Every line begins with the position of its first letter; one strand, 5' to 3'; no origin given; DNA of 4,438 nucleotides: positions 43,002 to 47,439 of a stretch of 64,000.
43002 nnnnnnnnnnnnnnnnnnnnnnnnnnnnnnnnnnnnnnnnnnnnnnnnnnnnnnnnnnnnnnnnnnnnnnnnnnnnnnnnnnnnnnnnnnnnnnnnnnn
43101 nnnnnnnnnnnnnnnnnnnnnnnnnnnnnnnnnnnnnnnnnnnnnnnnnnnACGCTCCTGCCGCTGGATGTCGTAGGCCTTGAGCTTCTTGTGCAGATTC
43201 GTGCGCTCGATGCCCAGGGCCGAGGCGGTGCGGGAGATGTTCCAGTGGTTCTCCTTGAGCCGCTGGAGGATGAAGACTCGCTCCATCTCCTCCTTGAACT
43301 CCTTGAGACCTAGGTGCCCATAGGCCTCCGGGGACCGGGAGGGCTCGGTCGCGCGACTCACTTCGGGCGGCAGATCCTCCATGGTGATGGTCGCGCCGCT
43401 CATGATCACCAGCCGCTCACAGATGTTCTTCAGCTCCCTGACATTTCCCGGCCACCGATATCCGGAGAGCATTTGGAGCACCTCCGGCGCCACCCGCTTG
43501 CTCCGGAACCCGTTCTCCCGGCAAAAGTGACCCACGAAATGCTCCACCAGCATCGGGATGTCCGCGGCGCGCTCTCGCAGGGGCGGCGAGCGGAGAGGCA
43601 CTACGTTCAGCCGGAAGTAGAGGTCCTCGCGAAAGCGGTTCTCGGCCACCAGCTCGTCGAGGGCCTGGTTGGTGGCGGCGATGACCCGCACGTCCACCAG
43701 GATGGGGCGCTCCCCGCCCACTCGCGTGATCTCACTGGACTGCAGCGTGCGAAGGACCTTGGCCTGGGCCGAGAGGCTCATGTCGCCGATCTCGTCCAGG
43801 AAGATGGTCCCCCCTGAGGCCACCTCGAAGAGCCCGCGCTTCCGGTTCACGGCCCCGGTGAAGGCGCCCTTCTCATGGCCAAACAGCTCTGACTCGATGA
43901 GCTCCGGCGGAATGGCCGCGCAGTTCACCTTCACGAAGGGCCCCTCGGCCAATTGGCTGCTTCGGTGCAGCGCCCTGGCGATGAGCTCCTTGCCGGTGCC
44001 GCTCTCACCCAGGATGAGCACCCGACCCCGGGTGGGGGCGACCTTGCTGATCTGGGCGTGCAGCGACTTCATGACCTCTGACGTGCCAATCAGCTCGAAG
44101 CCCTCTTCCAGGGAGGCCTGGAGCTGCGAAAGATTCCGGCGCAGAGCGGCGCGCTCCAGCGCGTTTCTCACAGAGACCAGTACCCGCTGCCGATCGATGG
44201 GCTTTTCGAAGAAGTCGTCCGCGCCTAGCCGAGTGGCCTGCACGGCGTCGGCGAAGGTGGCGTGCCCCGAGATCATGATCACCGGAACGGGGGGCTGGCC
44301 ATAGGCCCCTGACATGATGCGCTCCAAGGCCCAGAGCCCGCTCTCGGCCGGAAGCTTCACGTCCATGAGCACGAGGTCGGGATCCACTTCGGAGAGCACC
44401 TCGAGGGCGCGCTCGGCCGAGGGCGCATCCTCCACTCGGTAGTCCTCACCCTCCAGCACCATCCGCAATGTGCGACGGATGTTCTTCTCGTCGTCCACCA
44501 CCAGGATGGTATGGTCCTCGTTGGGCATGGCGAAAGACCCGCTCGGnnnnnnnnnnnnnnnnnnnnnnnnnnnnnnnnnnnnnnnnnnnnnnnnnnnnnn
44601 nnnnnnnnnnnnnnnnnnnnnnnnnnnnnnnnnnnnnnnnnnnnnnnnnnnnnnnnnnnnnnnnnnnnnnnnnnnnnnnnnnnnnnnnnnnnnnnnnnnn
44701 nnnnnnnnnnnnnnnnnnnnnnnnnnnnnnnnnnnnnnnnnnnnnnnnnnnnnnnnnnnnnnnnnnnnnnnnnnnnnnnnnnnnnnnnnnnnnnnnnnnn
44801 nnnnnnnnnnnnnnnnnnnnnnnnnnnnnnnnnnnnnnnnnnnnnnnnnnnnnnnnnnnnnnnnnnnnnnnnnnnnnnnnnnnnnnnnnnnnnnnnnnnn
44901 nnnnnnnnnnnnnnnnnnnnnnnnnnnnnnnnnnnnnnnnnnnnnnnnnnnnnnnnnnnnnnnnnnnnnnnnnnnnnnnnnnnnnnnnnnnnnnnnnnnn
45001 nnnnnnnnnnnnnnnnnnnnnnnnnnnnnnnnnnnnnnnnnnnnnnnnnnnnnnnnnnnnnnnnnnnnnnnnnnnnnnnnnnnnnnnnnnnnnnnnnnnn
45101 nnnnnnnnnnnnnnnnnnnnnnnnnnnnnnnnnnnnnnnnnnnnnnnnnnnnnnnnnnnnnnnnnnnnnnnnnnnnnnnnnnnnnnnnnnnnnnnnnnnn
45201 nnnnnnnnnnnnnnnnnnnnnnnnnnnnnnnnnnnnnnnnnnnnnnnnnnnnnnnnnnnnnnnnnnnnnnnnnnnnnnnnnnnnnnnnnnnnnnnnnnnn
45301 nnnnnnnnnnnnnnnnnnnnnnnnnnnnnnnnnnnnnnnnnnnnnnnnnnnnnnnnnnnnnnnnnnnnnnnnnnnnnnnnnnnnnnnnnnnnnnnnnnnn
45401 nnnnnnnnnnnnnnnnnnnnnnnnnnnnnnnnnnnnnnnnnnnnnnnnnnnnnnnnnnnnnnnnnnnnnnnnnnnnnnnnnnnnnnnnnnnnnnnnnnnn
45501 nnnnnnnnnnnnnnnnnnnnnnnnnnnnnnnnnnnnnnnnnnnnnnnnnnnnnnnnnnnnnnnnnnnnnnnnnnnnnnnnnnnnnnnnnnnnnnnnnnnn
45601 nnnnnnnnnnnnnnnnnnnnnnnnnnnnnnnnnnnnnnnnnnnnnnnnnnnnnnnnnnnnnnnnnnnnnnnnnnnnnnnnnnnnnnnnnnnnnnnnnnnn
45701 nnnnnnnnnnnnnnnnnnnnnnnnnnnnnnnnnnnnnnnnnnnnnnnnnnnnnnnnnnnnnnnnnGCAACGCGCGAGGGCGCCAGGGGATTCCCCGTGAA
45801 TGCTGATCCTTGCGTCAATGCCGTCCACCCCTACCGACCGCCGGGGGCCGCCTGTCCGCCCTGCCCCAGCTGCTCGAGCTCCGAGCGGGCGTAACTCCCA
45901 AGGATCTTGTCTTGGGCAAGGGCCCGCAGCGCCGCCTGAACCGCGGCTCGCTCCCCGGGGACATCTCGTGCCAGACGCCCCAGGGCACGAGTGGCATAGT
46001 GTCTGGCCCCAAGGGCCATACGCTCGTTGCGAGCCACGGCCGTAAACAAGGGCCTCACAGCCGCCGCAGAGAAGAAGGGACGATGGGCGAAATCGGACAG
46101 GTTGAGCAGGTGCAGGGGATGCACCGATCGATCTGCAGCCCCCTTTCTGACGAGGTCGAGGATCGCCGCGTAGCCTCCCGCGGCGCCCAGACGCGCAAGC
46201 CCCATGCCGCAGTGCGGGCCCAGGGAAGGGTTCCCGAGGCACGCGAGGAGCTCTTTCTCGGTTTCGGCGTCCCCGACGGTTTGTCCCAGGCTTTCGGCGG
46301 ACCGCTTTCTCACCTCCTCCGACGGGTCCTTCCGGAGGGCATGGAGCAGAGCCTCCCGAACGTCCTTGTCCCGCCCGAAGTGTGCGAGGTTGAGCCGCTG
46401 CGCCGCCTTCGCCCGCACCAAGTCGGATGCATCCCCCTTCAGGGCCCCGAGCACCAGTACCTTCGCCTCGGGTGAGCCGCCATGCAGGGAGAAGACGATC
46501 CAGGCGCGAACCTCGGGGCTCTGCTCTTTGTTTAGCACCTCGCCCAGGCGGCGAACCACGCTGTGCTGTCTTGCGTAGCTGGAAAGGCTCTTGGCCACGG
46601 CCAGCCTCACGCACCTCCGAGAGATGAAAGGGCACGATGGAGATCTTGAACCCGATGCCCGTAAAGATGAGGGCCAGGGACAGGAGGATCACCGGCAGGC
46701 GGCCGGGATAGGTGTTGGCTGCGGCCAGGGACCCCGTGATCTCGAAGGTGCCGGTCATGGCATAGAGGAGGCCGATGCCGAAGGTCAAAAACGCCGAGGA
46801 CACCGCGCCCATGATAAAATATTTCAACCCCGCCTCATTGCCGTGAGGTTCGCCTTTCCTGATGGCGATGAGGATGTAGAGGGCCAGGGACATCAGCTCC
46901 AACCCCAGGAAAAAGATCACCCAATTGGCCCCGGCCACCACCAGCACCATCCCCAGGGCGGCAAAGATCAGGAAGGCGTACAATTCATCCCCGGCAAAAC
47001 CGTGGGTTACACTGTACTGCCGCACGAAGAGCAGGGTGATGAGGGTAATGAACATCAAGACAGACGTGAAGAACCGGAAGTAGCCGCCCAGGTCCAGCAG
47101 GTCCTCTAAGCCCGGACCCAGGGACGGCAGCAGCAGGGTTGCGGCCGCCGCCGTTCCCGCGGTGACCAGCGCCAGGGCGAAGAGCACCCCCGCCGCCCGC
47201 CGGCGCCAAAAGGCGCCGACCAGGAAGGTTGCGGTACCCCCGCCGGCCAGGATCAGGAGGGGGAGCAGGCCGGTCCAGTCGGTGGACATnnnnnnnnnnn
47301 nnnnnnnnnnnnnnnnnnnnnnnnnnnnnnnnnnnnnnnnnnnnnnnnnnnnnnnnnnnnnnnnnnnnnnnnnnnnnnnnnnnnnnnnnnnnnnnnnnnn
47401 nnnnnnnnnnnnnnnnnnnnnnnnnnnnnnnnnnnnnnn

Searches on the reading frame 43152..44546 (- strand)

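Call 94: search_protein_families(library=pfam, proteins=[window:43152-44546:-], max_evalue=0.001)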
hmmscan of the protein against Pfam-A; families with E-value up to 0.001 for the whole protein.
window:43152-44546:- (465 aa): 8 families
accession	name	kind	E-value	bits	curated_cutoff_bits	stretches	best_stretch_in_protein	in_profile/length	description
PF00158.32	Sigma54_activat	-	1.1e-70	237.1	20.2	1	152-318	1-167/168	Sigma-54 interaction domain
PF25601.1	AAA_lid_14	-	3.4e-26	91.3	27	1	324-404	1-82/87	AAA+ ATPase lid domain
PF00072.30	Response_reg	-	5.7e-26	91.3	30.2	1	14-125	1-109/111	Response regulator receiver domain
PF14532.12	Sigma54_activ_2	-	1.8e-19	70.8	25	1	153-323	1-138/138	Sigma-54 interaction domain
PF02954.25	HTH_8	-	1.3e-10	41.3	22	1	419-458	3-42/42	Bacterial regulatory protein, Fis family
PF00004.35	AAA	-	2.3e-07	31.8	21.2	1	176-312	1-130/131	ATPase family associated with various cellular activities (AAA)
PF07728.20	AAA_5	-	2.3e-06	28.1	22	1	176-296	2-125/139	AAA domain (dynein-related subfamily)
PF13191.12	AAA_16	-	0.00047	21.1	32.6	0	152-212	2-63/167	AAA ATPase domain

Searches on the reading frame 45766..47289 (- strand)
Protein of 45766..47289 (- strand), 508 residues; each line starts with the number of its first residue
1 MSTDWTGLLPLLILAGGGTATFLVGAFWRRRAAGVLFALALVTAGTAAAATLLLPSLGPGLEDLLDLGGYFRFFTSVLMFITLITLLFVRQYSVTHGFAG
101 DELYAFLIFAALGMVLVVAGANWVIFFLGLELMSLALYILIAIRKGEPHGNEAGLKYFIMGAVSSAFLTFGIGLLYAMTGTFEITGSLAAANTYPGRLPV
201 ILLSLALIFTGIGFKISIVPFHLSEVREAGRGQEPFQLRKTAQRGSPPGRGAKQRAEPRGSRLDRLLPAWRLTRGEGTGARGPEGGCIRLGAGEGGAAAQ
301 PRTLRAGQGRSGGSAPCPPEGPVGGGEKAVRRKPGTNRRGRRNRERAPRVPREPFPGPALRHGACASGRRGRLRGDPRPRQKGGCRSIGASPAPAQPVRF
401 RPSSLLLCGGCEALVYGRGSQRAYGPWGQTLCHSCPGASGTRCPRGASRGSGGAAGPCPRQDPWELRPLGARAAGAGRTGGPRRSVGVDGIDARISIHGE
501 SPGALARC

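Call 48: search_protein_families(library=pfam, proteins=[window:45766-47289:-], max_evalue=0.01)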
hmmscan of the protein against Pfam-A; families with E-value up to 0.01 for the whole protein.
window:45766-47289:- (508 aa): 1 family
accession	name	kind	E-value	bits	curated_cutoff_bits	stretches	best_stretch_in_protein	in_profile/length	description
PF00361.26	Proton_antipo_M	-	1.1e-19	71.2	21.5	1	122-223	3-103/294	NADH:quinone oxidoreductase/Mrp antiporter, TM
